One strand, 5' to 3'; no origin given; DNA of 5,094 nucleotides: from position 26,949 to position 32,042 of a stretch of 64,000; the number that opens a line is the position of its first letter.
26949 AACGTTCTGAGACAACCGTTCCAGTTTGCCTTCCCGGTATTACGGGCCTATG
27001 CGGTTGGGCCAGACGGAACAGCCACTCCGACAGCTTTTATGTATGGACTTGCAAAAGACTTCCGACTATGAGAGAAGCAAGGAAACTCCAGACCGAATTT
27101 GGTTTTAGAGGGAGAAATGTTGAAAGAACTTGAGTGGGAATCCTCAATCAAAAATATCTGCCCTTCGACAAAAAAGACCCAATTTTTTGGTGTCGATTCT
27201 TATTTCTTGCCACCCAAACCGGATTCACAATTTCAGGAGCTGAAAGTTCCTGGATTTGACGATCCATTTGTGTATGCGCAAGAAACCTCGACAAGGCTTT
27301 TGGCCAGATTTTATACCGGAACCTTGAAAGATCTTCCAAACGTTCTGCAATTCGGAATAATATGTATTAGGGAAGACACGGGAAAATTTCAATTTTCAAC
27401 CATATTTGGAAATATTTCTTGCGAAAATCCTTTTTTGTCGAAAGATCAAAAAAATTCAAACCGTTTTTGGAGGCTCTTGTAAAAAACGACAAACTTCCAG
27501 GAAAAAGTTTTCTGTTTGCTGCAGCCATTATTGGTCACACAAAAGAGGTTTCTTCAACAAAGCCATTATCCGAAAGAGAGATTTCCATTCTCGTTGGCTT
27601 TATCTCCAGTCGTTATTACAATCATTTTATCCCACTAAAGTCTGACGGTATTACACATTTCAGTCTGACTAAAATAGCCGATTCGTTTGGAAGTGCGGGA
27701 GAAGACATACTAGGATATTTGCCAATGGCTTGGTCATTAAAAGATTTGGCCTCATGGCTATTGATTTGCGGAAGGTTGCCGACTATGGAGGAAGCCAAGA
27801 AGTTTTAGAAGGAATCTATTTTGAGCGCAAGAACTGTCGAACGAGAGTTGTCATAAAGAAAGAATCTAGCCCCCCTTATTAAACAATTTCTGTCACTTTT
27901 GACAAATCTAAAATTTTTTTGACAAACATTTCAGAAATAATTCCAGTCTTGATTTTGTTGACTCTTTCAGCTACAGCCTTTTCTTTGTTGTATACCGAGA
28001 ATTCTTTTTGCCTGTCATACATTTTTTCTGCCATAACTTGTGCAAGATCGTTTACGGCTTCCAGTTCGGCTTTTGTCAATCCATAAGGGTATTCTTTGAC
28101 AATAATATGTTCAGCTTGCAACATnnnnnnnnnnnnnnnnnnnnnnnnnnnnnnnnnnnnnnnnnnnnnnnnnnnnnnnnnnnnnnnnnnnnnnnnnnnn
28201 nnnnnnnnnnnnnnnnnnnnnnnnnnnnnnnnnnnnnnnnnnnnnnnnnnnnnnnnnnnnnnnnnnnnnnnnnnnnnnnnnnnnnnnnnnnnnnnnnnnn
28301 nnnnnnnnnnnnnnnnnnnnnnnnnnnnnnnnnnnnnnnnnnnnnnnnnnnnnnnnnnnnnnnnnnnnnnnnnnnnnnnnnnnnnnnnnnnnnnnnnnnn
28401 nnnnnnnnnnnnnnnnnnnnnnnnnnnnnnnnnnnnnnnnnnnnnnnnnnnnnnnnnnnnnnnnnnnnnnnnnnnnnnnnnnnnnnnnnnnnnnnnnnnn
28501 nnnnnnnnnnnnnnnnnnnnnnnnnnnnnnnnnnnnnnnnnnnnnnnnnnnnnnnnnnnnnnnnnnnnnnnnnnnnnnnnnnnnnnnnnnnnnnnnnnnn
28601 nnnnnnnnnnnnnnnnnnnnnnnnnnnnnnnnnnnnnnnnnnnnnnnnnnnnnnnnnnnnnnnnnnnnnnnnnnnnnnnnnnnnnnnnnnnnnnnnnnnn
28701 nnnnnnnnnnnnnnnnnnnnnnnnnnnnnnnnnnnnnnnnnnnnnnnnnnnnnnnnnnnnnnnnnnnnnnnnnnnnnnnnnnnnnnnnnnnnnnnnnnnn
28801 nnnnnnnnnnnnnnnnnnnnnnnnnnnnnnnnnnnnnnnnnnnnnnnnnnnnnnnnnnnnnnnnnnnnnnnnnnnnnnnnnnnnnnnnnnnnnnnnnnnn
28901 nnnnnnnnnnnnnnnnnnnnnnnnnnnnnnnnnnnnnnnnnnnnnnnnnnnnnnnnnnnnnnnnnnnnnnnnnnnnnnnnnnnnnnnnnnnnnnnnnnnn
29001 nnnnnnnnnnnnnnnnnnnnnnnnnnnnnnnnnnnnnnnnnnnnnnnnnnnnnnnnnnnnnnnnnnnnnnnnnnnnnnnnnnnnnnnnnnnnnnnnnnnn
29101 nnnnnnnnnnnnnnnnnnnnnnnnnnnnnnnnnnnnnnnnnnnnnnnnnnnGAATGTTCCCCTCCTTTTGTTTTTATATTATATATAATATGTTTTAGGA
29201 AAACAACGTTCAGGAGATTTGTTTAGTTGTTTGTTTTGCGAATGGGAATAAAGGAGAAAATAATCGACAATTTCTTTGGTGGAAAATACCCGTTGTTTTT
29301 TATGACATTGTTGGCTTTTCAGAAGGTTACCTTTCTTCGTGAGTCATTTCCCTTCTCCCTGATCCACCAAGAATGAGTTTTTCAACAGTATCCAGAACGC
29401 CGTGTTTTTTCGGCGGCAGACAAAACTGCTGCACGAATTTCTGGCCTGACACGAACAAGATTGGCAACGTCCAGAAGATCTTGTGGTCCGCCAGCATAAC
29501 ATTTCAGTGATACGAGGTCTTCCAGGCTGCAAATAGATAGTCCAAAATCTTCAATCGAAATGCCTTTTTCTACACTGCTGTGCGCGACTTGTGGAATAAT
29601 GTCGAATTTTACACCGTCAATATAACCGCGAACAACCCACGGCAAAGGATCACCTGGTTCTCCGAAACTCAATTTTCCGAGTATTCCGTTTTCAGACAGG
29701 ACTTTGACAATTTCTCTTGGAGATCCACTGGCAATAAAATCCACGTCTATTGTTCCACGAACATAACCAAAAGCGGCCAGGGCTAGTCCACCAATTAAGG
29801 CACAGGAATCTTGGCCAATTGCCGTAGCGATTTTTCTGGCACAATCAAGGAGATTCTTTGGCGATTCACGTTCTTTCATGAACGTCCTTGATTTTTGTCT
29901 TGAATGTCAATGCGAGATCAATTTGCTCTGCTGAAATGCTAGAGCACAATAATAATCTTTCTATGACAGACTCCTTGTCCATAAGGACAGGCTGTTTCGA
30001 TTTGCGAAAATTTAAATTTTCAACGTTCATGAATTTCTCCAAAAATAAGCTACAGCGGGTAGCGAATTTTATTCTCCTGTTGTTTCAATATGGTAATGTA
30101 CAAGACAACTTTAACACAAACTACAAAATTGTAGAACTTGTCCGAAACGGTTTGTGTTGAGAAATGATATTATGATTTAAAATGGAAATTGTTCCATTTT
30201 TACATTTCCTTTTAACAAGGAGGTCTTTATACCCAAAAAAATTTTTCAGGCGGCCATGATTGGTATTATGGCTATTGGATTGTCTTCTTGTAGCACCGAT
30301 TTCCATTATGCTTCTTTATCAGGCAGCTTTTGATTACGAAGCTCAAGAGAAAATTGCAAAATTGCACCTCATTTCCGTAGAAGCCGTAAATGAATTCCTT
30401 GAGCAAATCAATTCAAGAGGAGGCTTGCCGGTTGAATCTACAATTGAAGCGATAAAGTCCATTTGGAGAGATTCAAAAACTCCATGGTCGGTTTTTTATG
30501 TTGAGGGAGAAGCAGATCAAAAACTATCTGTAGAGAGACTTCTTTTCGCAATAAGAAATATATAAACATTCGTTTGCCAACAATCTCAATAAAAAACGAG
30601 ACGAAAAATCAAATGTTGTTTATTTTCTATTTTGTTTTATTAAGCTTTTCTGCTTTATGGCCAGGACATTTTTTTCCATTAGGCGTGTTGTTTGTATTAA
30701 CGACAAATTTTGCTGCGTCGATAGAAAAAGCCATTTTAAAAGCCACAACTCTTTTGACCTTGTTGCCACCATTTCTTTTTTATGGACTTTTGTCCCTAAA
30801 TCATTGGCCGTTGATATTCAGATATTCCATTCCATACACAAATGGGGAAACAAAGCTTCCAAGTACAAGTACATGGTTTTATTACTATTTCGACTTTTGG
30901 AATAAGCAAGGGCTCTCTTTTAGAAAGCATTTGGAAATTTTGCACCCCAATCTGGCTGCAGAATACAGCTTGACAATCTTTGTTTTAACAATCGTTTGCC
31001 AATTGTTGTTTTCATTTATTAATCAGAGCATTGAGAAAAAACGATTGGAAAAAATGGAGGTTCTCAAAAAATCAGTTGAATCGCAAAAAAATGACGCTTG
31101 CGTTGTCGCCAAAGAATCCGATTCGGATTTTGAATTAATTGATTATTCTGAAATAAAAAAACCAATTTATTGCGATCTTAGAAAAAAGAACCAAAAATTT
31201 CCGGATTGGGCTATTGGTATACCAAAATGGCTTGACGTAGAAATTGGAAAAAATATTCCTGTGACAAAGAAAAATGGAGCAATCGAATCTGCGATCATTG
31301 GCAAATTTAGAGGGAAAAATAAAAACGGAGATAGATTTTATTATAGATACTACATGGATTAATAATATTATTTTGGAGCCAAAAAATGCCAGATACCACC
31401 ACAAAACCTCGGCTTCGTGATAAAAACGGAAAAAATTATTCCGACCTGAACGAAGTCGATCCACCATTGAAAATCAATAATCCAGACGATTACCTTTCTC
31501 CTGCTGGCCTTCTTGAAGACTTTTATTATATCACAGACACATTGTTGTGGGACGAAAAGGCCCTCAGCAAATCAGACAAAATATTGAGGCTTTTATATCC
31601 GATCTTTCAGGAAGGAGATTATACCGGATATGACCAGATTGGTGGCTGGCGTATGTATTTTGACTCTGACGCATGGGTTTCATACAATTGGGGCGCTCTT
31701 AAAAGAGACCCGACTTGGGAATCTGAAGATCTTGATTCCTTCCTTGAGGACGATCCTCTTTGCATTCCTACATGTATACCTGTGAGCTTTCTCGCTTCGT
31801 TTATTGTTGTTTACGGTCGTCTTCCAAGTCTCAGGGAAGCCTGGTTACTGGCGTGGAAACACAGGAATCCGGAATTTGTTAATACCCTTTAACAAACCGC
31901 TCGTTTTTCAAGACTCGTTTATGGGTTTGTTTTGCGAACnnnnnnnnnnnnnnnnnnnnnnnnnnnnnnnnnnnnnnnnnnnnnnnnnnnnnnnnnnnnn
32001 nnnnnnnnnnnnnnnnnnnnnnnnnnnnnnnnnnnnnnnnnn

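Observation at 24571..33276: Previously unrecognised multigene family: variable N-terminal domains fused to a conserved ~30-aa C-terminal module, clustered around rtcB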

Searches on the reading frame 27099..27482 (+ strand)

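Call 3: search_protein_families(library=pfam, proteins=[window:27099-27482:+], max_evalue=1)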
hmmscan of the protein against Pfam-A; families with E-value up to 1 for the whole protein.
window:27099-27482:+ (127 aa): 0 families

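Call 8: search_protein_families(library=ncbifam, proteins=[window:27099-27482:+], max_evalue=1)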
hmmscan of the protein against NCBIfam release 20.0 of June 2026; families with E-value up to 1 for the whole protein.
window:27099-27482:+ (127 aa): 1 family
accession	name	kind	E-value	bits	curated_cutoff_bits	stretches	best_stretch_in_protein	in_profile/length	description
NF010275.0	PRK13719.1-4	equivalog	0.074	12.8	252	1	73-119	22-59/229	conjugal transfer transcriptional regulator TraJ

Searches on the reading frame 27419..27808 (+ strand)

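Call 3: search_protein_families(library=pfam, proteins=[window:27419-27808:+], max_evalue=1)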
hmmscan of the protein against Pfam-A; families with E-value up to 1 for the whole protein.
window:27419-27808:+ (129 aa): 1 family
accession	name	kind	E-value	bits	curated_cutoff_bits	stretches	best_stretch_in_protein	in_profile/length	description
PF04878.18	Baculo_p48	-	0.17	11.3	25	1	33-82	3-51/371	Baculovirus P48 protein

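Call 8: search_protein_families(library=ncbifam, proteins=[window:27419-27808:+], max_evalue=1)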
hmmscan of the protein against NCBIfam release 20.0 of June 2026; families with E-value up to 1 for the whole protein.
window:27419-27808:+ (129 aa): 0 families

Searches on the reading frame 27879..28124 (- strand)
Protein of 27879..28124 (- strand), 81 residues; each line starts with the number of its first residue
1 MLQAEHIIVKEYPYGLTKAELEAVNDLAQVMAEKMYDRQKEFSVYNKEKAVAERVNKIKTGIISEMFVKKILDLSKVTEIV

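Call 112: search_protein_families(library=pfam, proteins=[window:27879-28124:-], max_evalue=0.01)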
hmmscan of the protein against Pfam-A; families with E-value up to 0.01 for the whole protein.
window:27879-28124:- (81 aa): 0 families

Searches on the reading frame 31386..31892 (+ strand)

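Call 3: search_protein_families(library=pfam, proteins=[window:31386-31892:+], max_evalue=1)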
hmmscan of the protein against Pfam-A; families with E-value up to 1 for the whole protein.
window:31386-31892:+ (168 aa): 0 families

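Call 8: search_protein_families(library=ncbifam, proteins=[window:31386-31892:+], max_evalue=1)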
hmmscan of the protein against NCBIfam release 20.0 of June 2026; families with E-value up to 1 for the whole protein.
window:31386-31892:+ (168 aa): 0 families

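Call 53: search_protein_families(library=phrogs, proteins=[window:31386-31892:+], max_evalue=1)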
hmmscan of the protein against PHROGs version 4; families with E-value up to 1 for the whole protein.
window:31386-31892:+ (168 aa): 1 family
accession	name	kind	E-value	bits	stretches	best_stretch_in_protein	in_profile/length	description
phrog_27427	-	unknown function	0.38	12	0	15-38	27-50/60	-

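Call 54: search_protein_families(library=padloc, proteins=[window:31386-31892:+], max_evalue=1)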
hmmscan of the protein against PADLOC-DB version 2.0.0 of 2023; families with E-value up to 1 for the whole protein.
window:31386-31892:+ (168 aa): 0 families
